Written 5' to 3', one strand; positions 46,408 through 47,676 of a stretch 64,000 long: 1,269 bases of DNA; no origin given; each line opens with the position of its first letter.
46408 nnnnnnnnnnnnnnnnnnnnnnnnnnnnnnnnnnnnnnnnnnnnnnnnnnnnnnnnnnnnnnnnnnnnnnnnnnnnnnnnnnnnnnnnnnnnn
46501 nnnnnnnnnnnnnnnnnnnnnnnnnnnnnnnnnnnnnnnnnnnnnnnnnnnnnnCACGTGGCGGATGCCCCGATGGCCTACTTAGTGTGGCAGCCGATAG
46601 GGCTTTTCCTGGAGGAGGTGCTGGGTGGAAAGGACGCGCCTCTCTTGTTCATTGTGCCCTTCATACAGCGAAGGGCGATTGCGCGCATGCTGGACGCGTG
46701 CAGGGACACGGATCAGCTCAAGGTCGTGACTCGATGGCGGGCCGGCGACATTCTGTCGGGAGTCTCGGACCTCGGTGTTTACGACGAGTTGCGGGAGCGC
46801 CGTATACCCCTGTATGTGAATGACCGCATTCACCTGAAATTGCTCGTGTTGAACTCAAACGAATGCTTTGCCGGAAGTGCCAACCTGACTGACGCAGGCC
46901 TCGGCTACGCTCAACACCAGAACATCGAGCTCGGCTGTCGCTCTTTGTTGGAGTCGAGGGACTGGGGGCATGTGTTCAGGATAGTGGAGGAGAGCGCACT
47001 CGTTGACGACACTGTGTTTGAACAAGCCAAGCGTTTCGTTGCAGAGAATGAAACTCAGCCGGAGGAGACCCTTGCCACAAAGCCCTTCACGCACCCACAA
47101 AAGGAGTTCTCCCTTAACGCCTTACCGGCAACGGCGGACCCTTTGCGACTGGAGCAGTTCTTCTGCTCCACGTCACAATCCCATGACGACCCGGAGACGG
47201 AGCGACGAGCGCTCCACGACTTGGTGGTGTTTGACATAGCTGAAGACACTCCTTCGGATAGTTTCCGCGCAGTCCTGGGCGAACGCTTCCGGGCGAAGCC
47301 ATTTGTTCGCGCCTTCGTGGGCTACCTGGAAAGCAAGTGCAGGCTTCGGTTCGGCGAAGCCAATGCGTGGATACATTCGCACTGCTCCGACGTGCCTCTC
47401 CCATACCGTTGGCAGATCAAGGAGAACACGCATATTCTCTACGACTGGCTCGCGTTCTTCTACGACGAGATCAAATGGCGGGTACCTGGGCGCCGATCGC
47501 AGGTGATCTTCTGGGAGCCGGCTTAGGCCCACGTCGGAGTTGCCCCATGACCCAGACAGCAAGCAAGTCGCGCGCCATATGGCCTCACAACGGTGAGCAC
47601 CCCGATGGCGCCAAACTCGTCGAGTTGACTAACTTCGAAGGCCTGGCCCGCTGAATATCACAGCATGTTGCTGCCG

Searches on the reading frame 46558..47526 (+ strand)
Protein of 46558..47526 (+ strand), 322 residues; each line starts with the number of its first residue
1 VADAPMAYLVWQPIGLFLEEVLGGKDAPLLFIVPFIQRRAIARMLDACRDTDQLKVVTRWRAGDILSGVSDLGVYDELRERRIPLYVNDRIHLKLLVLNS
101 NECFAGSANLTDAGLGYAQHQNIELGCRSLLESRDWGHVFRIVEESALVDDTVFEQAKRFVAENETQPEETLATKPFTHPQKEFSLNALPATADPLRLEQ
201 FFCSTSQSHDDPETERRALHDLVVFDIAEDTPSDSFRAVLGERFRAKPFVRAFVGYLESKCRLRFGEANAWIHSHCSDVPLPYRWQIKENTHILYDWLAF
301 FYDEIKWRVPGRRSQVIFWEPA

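Call 15: search_protein_families(library=pfam, proteins=[window:46558-47526:+], max_evalue=0.001)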
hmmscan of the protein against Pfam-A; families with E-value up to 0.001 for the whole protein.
window:46558-47526:+ (322 aa): 1 family
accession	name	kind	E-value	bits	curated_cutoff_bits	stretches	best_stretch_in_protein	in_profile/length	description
PF13091.12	PLDc_2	-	3.5e-05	24.1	27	1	32-122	15-108/132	PLD-like domain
